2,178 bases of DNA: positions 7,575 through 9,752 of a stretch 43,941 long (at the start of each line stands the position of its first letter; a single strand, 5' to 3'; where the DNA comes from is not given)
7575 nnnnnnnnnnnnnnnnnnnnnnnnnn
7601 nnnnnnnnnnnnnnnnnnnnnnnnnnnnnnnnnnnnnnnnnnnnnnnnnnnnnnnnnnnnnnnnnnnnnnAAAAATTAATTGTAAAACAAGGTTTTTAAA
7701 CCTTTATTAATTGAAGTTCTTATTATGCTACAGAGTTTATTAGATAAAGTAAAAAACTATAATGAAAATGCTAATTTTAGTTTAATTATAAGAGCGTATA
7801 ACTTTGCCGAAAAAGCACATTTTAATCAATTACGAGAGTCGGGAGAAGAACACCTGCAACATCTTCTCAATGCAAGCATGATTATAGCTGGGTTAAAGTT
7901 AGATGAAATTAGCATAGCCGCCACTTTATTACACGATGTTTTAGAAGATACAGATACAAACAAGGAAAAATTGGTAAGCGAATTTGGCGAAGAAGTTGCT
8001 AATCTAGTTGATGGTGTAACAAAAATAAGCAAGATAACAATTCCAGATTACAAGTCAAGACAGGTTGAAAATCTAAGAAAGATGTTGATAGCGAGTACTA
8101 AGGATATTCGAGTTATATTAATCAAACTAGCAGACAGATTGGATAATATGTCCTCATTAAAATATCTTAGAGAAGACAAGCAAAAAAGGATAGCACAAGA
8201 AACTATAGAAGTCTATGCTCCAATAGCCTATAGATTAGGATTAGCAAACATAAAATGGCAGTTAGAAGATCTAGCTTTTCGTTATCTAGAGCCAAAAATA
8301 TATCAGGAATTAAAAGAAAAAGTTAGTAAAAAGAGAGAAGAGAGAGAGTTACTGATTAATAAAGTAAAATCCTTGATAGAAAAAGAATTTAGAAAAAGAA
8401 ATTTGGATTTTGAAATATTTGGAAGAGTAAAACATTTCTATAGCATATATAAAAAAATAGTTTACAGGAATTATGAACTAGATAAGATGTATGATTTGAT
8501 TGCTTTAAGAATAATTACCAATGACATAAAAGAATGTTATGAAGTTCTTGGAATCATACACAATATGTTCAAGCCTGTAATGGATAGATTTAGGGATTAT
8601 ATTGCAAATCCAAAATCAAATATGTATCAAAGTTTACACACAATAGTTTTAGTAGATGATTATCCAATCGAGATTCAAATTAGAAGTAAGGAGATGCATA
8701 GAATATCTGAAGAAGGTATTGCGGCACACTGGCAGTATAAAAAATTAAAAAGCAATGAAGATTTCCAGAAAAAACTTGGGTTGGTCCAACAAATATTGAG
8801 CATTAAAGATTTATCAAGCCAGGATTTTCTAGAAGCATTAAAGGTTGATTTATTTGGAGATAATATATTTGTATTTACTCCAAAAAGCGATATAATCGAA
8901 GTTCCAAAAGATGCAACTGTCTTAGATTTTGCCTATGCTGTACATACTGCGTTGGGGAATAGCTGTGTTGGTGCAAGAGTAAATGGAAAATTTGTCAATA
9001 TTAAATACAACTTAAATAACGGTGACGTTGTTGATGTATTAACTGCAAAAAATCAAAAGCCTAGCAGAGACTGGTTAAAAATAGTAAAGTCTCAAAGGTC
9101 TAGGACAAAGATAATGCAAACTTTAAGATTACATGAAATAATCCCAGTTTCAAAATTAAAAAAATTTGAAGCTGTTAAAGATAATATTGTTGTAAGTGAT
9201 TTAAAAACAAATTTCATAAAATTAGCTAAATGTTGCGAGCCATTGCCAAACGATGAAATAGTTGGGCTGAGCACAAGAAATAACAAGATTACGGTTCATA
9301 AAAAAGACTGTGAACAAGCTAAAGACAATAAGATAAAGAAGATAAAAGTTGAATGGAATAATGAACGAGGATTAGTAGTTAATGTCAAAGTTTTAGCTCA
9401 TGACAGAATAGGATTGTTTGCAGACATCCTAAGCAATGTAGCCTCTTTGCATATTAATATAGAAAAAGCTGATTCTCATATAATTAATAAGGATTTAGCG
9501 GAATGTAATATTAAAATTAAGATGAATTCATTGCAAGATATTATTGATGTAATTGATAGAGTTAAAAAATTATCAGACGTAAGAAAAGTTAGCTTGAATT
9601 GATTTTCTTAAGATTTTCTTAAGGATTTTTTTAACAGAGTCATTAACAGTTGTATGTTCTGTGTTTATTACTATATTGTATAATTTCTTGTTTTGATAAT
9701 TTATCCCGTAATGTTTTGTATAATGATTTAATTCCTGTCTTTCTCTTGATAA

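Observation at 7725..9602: Complete long RelA/SpoT homologue (HD-Syn-TGS-ACT) in an archaeal genome context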

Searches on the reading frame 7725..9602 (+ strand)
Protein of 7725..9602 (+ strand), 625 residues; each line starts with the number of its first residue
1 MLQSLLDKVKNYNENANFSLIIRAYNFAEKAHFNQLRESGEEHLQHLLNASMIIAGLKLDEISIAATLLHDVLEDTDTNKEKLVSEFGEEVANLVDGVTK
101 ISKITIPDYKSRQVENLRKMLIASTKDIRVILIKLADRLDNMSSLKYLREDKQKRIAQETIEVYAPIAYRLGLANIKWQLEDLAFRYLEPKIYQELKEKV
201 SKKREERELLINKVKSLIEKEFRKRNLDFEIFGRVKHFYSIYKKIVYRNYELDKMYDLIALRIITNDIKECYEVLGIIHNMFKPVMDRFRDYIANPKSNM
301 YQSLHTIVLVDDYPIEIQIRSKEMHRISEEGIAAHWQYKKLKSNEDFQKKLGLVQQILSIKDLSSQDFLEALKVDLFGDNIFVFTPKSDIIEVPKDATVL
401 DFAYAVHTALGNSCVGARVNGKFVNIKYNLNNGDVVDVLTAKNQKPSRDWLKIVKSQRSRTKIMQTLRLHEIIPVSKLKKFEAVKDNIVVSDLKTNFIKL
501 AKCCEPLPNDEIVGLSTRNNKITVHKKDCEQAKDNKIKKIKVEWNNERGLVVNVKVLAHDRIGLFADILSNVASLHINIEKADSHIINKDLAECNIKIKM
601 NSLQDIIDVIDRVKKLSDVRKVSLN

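Call 3: search_protein_families(library=pfam, proteins=[window:7725-9602:+])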
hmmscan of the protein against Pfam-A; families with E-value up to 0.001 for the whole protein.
window:7725-9602:+ (625 aa): 5 families
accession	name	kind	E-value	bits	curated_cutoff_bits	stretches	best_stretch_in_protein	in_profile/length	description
PF13328.12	HD_4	-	3e-45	154.2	27.2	1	24-173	1-155/156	HD domain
PF04607.23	RelA_SpoT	-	2.2e-38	131.4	27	1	233-340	1-110/113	Region found in RelA / SpoT proteins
PF02824.27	TGS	-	6e-20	71.5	22.2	1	381-440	1-60/60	TGS domain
PF13291.12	ACT_4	-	4.7e-09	37.3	27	1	551-622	6-78/80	ACT domain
PF01966.28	HD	-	5.4e-09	36.8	22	1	45-142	3-116/116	HD domain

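Call 4: search_protein_families(library=ncbifam, proteins=[window:7725-9602:+])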
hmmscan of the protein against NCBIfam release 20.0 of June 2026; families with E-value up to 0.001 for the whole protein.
window:7725-9602:+ (625 aa): 7 families
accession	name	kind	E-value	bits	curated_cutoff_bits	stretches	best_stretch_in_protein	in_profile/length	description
TIGR00691.1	spoT_relA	subfamily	1.6e-196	654.7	499.2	2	24-468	1-450/687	RelA/SpoT family protein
NF008303.0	PRK11092.1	equivalog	6.7e-149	497.2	947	2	2-468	4-475/702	bifunctional GTP diphosphokinase/guanosine-3',5'-bis pyrophosphate 3'-pyrophosphohydrolase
NF008124.0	PRK10872.1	equivalog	1.4e-119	400.8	728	2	44-468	56-497/744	GTP diphosphokinase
NF053588.1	GTPPhKinYjbM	equivalog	4.3e-07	29.9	320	1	205-322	15-132/201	GTP diphosphokinase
NF007171.0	PRK09602.1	subfamily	9.6e-05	21.4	387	1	389-441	342-396/397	YchF-related putative GTPase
NF006352.0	PRK08577.1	equivalog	0.00023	21.2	140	1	534-624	38-131/136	hypothetical protein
NF003361.0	PRK04435.1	equivalog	0.00024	20.9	131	1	547-624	66-144/148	ACT domain-containing protein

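Call 11: find_homologous_proteins(query=window:7725-9602:+)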
Query window:7725-9602:+ (625 aa): 8000 proteins with E <= 0.001 among 8000 candidates; the best 120 are listed.
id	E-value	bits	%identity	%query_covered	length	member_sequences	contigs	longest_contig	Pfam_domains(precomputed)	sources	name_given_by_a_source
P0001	0.0e+0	1354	100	100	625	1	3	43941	PF04607.24,PF13328.13,PF02824.28,PF01966.29,PF13291.13,PF28438.1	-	-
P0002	0.0e+0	1282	93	100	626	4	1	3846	PF04607.24,PF13328.13,PF02824.28,PF01966.29,PF13291.13,PF28438.1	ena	-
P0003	6.2e-291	984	69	100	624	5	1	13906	PF04607.24,PF13328.13,PF02824.28,PF01966.29,PF13291.13,PF28438.1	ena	-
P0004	1.9e-289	979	68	100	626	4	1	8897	PF04607.24,PF13328.13,PF02824.28,PF01966.29,PF13291.13,PF28438.1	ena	-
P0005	6.5e-285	964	67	100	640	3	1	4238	PF04607.24,PF13328.13,PF02824.28,PF01966.29,PF13291.13,PF28438.1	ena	-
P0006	3.8e-282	955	67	100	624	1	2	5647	PF04607.24,PF13328.13,PF02824.28,PF01966.29,PF13291.13,PF28438.1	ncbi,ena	-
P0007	1.8e-280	950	69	100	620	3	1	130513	PF04607.24,PF13328.13,PF02824.28,PF01966.29,PF13291.13,PF28438.1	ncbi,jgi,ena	-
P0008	2.2e-280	949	67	100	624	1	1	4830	PF04607.24,PF13328.13,PF02824.28,PF01966.29,PF13291.13,PF28438.1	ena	-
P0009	1.3e-278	943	67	99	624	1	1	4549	PF04607.24,PF13328.13,PF02824.28,PF01966.29,PF13291.13,PF28438.1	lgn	-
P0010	2.8e-275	932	66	100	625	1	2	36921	PF04607.24,PF13328.13,PF02824.28,PF01966.29,PF13291.13,PF28438.1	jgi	-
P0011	6.9e-252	855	61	100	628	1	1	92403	PF04607.24,PF13328.13,PF02824.28,PF01966.29,PF13291.13,PF28438.1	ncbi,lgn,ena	-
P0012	1.1e-243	828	61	97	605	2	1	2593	PF04607.24,PF13328.13,PF02824.28,PF01966.29,PF13291.13,PF28438.1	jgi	-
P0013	3.5e-240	817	57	99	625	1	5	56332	PF04607.24,PF13328.13,PF02824.28,PF01966.29,PF13291.13,PF28438.1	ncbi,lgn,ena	ncbi:MAG: bifunctional (p)ppGpp synthetase/guanosine-3',5'-bis(diphosphate) 3'-pyrophosphohydrolase 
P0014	4.0e-238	810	57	99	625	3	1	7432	PF04607.24,PF13328.13,PF02824.28,PF01966.29,PF13291.13,PF28438.1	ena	-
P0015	9.7e-235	799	56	99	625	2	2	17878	PF04607.24,PF13328.13,PF02824.28,PF01966.29,PF13291.13,PF28438.1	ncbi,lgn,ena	ncbi:MAG: bifunctional (p)ppGpp synthetase/guanosine-3',5'-bis(diphosphate) 3'-pyrophosphohydrolase 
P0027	2.2e-198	679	50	99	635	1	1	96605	PF04607.24,PF13328.13,PF02824.28,PF01966.29,PF13291.13,PF28438.1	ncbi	-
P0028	3.5e-197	675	49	100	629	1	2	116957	PF04607.24,PF13328.13,PF02824.28,PF01966.29,PF13291.13,PF01842.32,PF28438.1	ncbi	-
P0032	7.4e-184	631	46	99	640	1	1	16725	PF04607.24,PF13328.13,PF02824.28,PF01966.29,PF13291.13,PF28438.1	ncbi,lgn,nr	ncbi:MAG: bifunctional (p)ppGpp synthetase/guanosine-3',5'-bis(diphosphate) 3'-pyrophosphohydrolase 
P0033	1.2e-183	630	47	100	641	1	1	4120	PF04607.24,PF13328.13,PF02824.28,PF01966.29,PF13291.13,PF28438.1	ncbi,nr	ncbi:bifunctional (p)ppGpp synthetase/guanosine-3',5'-bis(diphosphate) 3'-pyrophosphohydrolase [Cand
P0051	4.5e-175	602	44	100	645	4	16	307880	PF04607.24,PF13328.13,PF02824.28,PF01966.29,PF13291.13,PF28438.1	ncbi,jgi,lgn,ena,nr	ncbi:bifunctional (p)ppGpp synthetase/guanosine-3',5'-bis(diphosphate) 3'-pyrophosphohydrolase [arch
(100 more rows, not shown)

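Call 21: search_solved_structures(query=window:7725-9602:+, show_alignments=3)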
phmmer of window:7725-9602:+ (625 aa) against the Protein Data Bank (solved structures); distinct sequences matched with E-value up to 0.001: 35.
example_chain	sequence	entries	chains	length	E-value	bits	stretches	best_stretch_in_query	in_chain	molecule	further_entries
6yxa_A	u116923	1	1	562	7.4e-145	486.8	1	3-467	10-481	GTP pyrophosphokinase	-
8fr8_I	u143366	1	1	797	1.3e-138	466.2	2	14-466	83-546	GTP pyrophosphokinase RelA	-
7oiw_A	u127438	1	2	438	1.6e-115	390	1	4-417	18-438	GTP pyrophosphokinase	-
8acu_A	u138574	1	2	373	2.9e-109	369.3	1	3-360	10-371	GTP pyrophosphokinase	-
5iqr_8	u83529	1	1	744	2.1e-108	366.5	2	53-465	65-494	GTP pyrophosphokinase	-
5kps_A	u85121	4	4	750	2.1e-108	366.5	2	53-465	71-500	GTP pyrophosphokinase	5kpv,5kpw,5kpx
5l3p_z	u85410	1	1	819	7.2e-105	354.8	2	53-465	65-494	GTP pyrophosphokinase,GTP pyrophosphokinase,GTP pyrophosphokinase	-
1vj7_A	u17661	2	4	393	3.3e-102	346.1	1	12-370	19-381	Bifunctional RELA/SPOT | Bifunctional (p)ppGpp synthase/hydrolase RelA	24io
5xnx_A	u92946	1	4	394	1.5e-93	317.4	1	13-344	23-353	Bifunctional (p)ppGpp synthase/hydrolase RelA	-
7ohg_A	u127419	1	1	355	8.9e-83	281.9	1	21-326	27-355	Guanosine-3',5'-bis(Diphosphate) 3'-pyrophosphohydrolase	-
6s2t_A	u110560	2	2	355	8.9e-83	281.9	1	21-326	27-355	(P)ppGpp synthetase I, SpoT/RelA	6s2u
6s2v_A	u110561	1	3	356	9e-83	281.9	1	21-326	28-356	(P)ppGpp synthetase I, SpoT/RelA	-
9s6k_B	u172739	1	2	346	7.1e-76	259.1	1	9-332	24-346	GTP pyrophosphokinase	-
7qpr_A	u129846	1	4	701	7.8e-63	216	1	18-472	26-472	ACT domain protein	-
7qps_A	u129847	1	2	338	1.8e-42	148.8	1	18-331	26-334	ACT domain protein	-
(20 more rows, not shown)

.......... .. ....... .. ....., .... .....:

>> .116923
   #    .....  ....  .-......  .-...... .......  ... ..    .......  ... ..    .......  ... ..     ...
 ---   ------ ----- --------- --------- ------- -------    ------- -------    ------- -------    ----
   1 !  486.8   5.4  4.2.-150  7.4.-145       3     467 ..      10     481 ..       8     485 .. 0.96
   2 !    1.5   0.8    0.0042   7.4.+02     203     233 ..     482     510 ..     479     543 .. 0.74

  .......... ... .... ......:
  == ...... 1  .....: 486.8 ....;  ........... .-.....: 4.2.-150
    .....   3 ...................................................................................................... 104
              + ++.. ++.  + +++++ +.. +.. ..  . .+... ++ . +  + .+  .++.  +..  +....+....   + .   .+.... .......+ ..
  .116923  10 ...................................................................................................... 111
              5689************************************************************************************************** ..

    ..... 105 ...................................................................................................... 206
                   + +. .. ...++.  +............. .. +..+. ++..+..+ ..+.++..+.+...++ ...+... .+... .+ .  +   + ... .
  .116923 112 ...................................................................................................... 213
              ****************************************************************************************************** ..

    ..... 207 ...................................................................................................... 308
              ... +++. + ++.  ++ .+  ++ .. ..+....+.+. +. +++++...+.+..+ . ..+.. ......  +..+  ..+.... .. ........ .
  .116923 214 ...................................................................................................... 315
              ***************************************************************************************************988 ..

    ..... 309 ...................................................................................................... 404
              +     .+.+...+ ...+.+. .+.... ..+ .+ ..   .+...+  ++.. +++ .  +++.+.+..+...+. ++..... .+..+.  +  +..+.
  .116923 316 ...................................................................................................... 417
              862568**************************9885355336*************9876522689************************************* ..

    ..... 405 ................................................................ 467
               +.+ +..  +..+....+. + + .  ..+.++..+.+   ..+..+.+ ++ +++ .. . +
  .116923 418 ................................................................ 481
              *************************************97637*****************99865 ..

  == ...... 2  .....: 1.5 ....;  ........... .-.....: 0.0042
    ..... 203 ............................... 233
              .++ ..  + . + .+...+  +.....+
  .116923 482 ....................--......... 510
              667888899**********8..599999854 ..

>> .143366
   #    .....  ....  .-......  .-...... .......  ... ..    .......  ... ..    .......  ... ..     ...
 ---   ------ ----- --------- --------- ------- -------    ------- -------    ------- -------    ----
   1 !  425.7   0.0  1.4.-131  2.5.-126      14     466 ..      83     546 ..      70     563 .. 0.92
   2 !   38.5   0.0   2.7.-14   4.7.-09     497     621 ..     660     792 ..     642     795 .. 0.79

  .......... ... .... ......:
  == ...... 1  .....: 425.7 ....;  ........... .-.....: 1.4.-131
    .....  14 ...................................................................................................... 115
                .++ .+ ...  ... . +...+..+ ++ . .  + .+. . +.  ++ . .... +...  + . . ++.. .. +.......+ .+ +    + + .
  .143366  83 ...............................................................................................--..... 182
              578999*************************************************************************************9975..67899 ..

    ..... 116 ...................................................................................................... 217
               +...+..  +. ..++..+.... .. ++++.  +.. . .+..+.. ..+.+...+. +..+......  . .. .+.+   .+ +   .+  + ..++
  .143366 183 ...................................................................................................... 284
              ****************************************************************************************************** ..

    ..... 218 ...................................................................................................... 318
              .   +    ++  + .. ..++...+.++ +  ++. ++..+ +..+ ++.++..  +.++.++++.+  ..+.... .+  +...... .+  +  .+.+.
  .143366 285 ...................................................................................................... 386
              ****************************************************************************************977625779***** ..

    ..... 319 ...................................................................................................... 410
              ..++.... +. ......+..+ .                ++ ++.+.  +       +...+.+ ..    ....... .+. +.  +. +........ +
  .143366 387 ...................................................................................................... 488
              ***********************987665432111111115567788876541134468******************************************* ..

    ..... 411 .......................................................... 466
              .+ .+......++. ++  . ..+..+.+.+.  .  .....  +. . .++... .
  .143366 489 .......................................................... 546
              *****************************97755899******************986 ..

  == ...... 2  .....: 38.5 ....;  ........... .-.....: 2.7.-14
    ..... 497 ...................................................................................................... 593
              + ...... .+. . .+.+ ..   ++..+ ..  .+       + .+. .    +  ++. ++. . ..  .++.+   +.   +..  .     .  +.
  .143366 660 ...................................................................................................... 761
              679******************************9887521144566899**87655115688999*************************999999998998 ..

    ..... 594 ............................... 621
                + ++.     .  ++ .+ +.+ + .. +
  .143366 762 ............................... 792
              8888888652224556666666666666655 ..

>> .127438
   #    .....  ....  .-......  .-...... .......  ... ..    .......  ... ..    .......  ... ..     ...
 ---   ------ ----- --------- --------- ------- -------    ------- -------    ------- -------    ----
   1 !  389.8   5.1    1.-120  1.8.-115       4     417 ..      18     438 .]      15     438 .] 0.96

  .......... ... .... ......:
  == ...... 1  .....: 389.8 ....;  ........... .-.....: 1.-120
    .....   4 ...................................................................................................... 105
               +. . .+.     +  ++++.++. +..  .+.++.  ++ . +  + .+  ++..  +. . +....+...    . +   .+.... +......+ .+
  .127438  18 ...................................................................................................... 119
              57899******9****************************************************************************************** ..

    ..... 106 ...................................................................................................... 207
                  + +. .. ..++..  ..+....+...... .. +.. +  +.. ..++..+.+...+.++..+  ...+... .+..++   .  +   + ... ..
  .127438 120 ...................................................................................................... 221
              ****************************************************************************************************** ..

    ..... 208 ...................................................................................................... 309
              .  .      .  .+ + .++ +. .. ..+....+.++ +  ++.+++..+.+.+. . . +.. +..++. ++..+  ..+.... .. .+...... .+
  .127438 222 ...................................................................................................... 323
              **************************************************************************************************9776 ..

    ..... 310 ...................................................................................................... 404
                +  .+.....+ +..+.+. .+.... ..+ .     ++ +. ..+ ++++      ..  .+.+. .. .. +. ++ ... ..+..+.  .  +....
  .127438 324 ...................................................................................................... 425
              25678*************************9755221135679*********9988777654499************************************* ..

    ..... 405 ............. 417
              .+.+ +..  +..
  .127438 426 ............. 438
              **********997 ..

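Call 23: find_related_loci(query=A1, collection=genome_contigs, flank=6000)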
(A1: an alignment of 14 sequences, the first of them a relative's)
Query A1 (625 aa) in genome_contigs; peptide patterns used: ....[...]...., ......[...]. (x = any residue, [..] = any of these).
600 stretches matched a pattern (row limit reached: there are more); 595 encode a relative of the query (tblastn E <= 1e-3); the best 80 are kept; 80 distinct loci.
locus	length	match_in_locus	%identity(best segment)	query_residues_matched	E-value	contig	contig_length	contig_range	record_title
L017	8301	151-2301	39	1-622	2e-166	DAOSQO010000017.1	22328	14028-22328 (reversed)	MAG TPA_asm: Bacillota bacterium isolate AMR_MDS_2291 NODE_2511_length_22328_cov_5.387869, whole genome shotgun sequence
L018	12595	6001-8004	41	2-582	1e-164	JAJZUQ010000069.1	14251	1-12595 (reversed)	MAG: Deltaproteobacteria bacterium isolate SKS4.bin43 NODE_6423_length_14251_cov_1.858114, whole genome shotgun sequence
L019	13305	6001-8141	54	1-622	2e-163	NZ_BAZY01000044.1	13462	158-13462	Thermoanaerobacter thermocopriae JCM 7501, whole genome shotgun sequence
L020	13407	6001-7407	51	5-468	1e-156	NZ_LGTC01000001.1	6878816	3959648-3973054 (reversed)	Pseudobacteroides cellulosolvens ATCC 35603 = DSM 2933 ctg1, whole genome shotgun sequence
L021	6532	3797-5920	50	2-622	1e-156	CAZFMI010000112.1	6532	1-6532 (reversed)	MAG TPA_asm: uncultured Geomonas sp. isolate binchicken_co220_123 genome assembly, contig: NODE_7936_length_6532_cov_14.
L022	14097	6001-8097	36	2-622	6e-155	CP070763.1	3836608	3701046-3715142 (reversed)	MAG: Candidatus Latescibacterota bacterium isolate bin260 chromosome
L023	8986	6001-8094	50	5-606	7e-154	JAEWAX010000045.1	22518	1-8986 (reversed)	MAG: Bacillota bacterium isolate OH_PBB_227 k127_1400838, whole genome shotgun sequence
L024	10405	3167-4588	49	2-471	8e-153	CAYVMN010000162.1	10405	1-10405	MAG TPA_asm: uncultured Desulfobacteraceae bacterium isolate SRP323688_co1_238 genome assembly, contig: NODE_9602_length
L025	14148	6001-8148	49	2-622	9e-153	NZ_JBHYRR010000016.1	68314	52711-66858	Megasphaera sp. WILCCON 0056 NODE_16_length_68314_cov_525.955244, whole genome shotgun sequence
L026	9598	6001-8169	50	2-622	5e-154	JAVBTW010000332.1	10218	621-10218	MAG: Eubacteriales bacterium isolate EPI_MAG_00261 c_000009001456, whole genome shotgun sequence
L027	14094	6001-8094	40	2-619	1e-151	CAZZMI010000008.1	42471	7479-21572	MAG TPA_asm: uncultured Anaerolineae bacterium isolate SRP104967_co2_36 genome assembly, contig: NODE_498_length_42471_c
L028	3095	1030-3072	47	5-599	1e-159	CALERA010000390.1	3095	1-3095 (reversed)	MAG TPA_asm: uncultured Desulfarculaceae bacterium isolate SRR3330206_bin.109_CONCOCT_v1.1_MAG genome assembly, contig:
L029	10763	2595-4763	49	2-622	4e-151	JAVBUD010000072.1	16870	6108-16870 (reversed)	MAG: Eubacteriales bacterium isolate EPI_MAG_00269 c_000009296310, whole genome shotgun sequence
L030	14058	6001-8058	50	3-590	1e-150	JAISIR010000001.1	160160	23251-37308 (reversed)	MAG: Clostridiales bacterium isolate Hm464_bin68 k119_2290859, whole genome shotgun sequence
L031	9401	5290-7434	44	3-622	1e-150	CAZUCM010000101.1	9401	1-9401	MAG TPA_asm: uncultured Terriglobales bacterium isolate binchicken_co3_9 genome assembly, contig: NODE_23896_length_9401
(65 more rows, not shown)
